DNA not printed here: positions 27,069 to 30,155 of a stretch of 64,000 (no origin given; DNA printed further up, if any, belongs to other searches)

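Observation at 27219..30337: PDZ-polytopic-GAF-PP2C phosphatase co-transcribed with an alkyltransferase-like protein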

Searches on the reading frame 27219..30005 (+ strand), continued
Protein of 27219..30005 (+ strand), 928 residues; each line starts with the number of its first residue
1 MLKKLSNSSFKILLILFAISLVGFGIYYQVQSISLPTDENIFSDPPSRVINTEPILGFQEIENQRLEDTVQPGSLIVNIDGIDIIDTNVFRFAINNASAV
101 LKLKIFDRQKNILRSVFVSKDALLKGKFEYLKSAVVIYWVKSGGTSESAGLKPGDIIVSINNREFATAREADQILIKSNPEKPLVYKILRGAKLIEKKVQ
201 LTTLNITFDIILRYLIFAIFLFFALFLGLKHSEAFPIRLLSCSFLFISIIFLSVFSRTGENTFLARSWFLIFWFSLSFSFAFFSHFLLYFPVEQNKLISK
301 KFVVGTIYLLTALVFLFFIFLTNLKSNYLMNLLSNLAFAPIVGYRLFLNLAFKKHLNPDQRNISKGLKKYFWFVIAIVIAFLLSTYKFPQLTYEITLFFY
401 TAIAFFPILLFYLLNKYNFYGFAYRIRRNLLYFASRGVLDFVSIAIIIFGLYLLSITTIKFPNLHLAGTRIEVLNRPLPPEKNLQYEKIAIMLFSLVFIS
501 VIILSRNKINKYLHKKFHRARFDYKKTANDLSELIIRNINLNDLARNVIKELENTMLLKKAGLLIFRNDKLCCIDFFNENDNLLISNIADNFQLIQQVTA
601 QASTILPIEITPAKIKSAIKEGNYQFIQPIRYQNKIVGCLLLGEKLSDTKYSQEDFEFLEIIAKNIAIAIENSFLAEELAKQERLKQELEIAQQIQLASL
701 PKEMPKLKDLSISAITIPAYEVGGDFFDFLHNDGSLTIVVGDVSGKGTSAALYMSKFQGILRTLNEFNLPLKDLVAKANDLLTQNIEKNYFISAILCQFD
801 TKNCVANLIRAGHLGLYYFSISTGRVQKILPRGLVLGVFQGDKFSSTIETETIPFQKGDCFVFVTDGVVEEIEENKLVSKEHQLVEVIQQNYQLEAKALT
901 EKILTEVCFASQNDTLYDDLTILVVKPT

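Call 19: find_encoding_contigs(protein=P0011, flank=5000, max_places=2)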
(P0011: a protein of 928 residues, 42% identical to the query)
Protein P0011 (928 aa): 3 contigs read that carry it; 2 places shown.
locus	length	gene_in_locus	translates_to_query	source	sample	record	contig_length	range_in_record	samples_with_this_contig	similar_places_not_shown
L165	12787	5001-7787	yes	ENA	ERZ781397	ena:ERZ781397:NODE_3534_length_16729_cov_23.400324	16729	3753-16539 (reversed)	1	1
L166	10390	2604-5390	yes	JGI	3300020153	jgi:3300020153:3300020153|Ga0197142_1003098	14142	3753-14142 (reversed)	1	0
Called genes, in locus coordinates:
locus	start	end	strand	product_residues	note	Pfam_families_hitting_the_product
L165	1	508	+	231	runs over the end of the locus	?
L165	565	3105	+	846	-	PF04465:DUF499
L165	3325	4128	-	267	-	PF01435:Peptidase_M48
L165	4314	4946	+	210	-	PF18306:LDcluster4, PF03641:Lysine_decarbox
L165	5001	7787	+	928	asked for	PF07228:SpoIIE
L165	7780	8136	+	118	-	PF01035:DNA_binding_1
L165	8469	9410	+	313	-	-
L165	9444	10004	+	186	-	-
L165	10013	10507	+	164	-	PF14716:HHH_8 (faint), PF12836:HHH_3, PF14520:HHH_5 (faint), PF00633:HHH, PF03934:T2SSK (faint)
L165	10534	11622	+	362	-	PF01571:GCV_T, PF08669:GCV_T_C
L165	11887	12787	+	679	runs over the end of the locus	-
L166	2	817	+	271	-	?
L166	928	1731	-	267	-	PF01435:Peptidase_M48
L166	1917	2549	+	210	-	PF18306:LDcluster4, PF03641:Lysine_decarbox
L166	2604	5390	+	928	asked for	PF07228:SpoIIE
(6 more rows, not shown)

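Call 24: search_protein_families(library=ncbifam, proteins=[window:27219-30005:+], max_evalue=0.01)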
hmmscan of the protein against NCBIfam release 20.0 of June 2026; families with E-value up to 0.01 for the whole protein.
window:27219-30005:+ (928 aa): 13 families
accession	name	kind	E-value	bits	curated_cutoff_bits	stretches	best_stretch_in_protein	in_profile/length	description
NF045505.1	RR_RssB_Pseudo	equivalog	3.4e-09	36.2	700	1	683-925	150-389/394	two-component system response regulator RssB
NF041606.1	dguan_cyc_DgcA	equivalog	2e-08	33.6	370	1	605-678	103-177/340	diguanylate cyclase DgcA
TIGR02916.1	PEP_his_kin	equivalog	2.2e-07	29.9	300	1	489-685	265-472/679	XrtA/PEP-CTERM system histidine kinase PrsK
TIGR02037.1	degP_htrA_DO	subfamily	1.6e-06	27.3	416.2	1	133-202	259-328/434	Do family serine endopeptidase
NF041521.1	HhoA_HhoB_HtrA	equivalog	4.3e-05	23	450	1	133-204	263-334/335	HhoA/HhoB/HtrA family serine endopeptidase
TIGR02860.1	spore_IV_B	equivalog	0.00033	19.7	305.25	1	146-200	126-179/402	SpoIVB peptidase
NF047786.1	his_kin_MadS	equivalog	0.00038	19.7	500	1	593-697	101-201/434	MadS family sensor histidine kinase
NF047968.1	SerProtHtrA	equivalog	0.00064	19.2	470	1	132-200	288-356/357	serine protease HtrA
TIGR02038.1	protease_degS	equivalog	0.0011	18.1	422.95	1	134-200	279-345/351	outer membrane-stress sensor serine endopeptidase DegS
NF041199.1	trx7_PDZ_seleno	equivalog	0.0023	16.9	300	1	137-202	207-273/390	Trx7/PDZ domain-containing (seleno)protein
NF007526.1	PRK10139.1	equivalog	0.0041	15.9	756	1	142-202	300-360/456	serine endoprotease DegQ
TIGR01713.1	typeII_sec_gspC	equivalog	0.0054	16.3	101.6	0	138-178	196-236/259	type II secretion system protein GspC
NF040960.1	MamE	equivalog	0.0082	14.7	800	0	134-191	468-525/659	magnetosome formation protease MamE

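Call 32: predict_structure(alignment_id=A1)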
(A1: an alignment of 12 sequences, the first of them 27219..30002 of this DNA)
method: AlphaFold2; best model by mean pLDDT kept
length: 928 residues; sequences in the alignment: 12
mean_pLDDT: 81.2   pTM: 0.44
mean pLDDT of the five models: 81.2, 80.1, 78.7, 77.7, 76.9
residues with pLDDT >= 90: 197; 70-90: 587; 50-70: 124; < 50: 20
segments of 3 or more residues with pLDDT < 50: 1-3, 34-37, 518-523
pLDDT, mean of each block of 10 residues (from residue 1): 70 90 75 54 83 85 77 89 82 85 87 87 84 85 71 88 86 78 84 84 60 87 92 90 92 59 74 90 91 84 89 90 75 80 86 82 82 83 78 81 87 83 59 74 80 65 52 58 68 83 86 62 53 57 82 75 87 84 86 89 84 83 88 88 77 80 82 74 74 82 82 85 82 84 86 90 87 91 84 93 91 93 91 88 87 92 90 75 93 93 87 68 93
secondary structure, 60 per line:
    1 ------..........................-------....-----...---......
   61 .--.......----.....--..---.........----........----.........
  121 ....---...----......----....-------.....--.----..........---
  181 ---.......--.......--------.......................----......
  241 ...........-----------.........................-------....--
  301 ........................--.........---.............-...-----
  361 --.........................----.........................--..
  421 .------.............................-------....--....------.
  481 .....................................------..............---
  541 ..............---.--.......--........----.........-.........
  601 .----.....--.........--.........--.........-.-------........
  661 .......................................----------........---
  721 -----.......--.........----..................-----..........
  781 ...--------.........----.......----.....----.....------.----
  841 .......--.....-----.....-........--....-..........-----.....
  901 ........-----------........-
elements in order (helices of 4 or more, strands of 3 or more residues): H7-32 E40-43 E49-51 E55-61 E64-70 E75-79 H87-95 E100-107 E112-119 H120-124 E128-130 E135-140 H145-148 E156-160 H168-177 E184-190 E193-199 H208-230 H235-251 H263-287 H295-298 H301-324 H327-335 H339-351 H363-387 H392-416 H428-456 E464-467 E470-473 H480-517 H524-537 H541-554 E561-567 E570-577 H582-590 H592-601 H613-621 E624-632 E635-643 H653-699 E710-717 E726-732 E735-743 H748-765 H771-783 E792-800 E805-811 E816-820 E825-829 H841-847 E850-854 E860-864 H866-869 E870-873 E876-879 H881-890 H896-908 E920-927

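Call 35: fold_search(model_id=the predicted structure, library=pdb)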
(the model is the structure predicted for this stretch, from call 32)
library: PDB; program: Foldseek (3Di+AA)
matches with E <= 10: 583; with E <= 0.001: 112
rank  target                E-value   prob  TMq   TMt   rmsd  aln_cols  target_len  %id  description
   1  3ke6_A                2.9e-10  1.00  0.22  0.56   2.7       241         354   22  The crystal structure of the RsbU and RsbW domains of Rv1364c from Mycobacterium tuberculosis (released 2010-11-10)
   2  3eq2_B                3.5e-10  1.00  0.21  0.48   7.5       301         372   17  Structure of Hexagonal Crystal form of Pseudomonas aeruginosa RssB (released 2009-10-20)
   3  3f79_F                1.3e-09  1.00  0.21  0.75   5.0       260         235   18  Structure of pseudo-centered cell crystal form of the C-terminal phosphatase domain of P. aeruginosa RssB (released 2009-11-24)
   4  3f79_B                1.5e-09  1.00  0.20  0.74   6.0       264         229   18  Structure of pseudo-centered cell crystal form of the C-terminal phosphatase domain of P. aeruginosa RssB (released 2009-11-24)
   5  3f79_C                1.8e-09  1.00  0.20  0.73   6.9       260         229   20  Structure of pseudo-centered cell crystal form of the C-terminal phosphatase domain of P. aeruginosa RssB (released 2009-11-24)
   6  3f79_D                2.0e-09  1.00  0.22  0.79   3.9       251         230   18  Structure of pseudo-centered cell crystal form of the C-terminal phosphatase domain of P. aeruginosa RssB (released 2009-11-24)
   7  3eq2_A                2.0e-09  1.00  0.23  0.54   4.8       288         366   16  Structure of Hexagonal Crystal form of Pseudomonas aeruginosa RssB (released 2009-10-20)
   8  3f7a_B                3.3e-09  1.00  0.23  0.52   7.0       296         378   17  Structure of Orthorhombic crystal form of Pseudomonas aeruginosa RssB (released 2009-11-24)
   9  3f79_E                4.3e-09  1.00  0.21  0.75   4.2       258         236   18  Structure of pseudo-centered cell crystal form of the C-terminal phosphatase domain of P. aeruginosa RssB (released 2009-11-24)
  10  5ucg_B                9.8e-09  1.00  0.21  0.55  29.2       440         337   11  Structure of the PP2C Phosphatase Domain and a Fragment of the Regulatory Domain of the Cell Fate Determinant SpoIIE f (released 2017-05-31)
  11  5mqh                  1.0e-08  1.00  0.19  0.66   5.1       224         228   16  Structure of the Phosphatase Domain of the Cell Fate Determinant SpoIIE from Bacillus subtilis in a crystal form without (released 2017-05-31)
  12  3ke6_B                1.1e-08  1.00  0.22  0.56   2.6       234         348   22  The crystal structure of the RsbU and RsbW domains of Rv1364c from Mycobacterium tuberculosis (released 2010-11-10)
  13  3es2_A                1.2e-08  1.00  0.20  0.74   5.8       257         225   19  Structure of the C-terminal phosphatase domain of P. aeruginonsa RssB (released 2009-10-20)
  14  3f7a_A                1.2e-08  1.00  0.22  0.51   7.0       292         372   19  Structure of Orthorhombic crystal form of Pseudomonas aeruginosa RssB (released 2009-11-24)
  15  3zt9                  1.6e-08  1.00  0.18  0.80   4.3       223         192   19  The bacterial stressosome: a modular system that has been adapted to control secondary messenger signaling (released 2012-02-22)
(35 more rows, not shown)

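Call 75: find_encoding_contigs(protein=P0004, flank=5000, max_places=2)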
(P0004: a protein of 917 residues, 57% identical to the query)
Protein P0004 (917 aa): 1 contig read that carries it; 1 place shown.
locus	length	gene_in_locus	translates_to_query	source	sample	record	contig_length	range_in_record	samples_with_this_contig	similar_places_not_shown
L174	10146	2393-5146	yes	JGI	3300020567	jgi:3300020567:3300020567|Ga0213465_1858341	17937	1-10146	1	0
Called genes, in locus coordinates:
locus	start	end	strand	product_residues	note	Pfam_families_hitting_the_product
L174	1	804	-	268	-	?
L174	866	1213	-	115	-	PF00453:Ribosomal_L20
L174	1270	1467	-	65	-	PF01632:Ribosomal_L35p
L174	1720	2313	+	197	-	PF18306:LDcluster4, PF03641:Lysine_decarbox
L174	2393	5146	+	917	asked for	PF00595:PDZ (weak), PF13180:PDZ_2, PF17820:PDZ_6, PF07228:SpoIIE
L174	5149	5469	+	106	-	PF01035:DNA_binding_1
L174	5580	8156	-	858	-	PF02861:Clp_N, PF02861:Clp_N (weak), PF00004:AAA, PF17871:AAA_lid_9, PF00004:AAA, PF07724:AAA_2, PF07728:AAA_5, PF10431:ClpB_D2-small, +10 more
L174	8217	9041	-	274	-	PF03309:Pan_kinase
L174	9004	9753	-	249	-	PF03099:BPL_LplA_LipB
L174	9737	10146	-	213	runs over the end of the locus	-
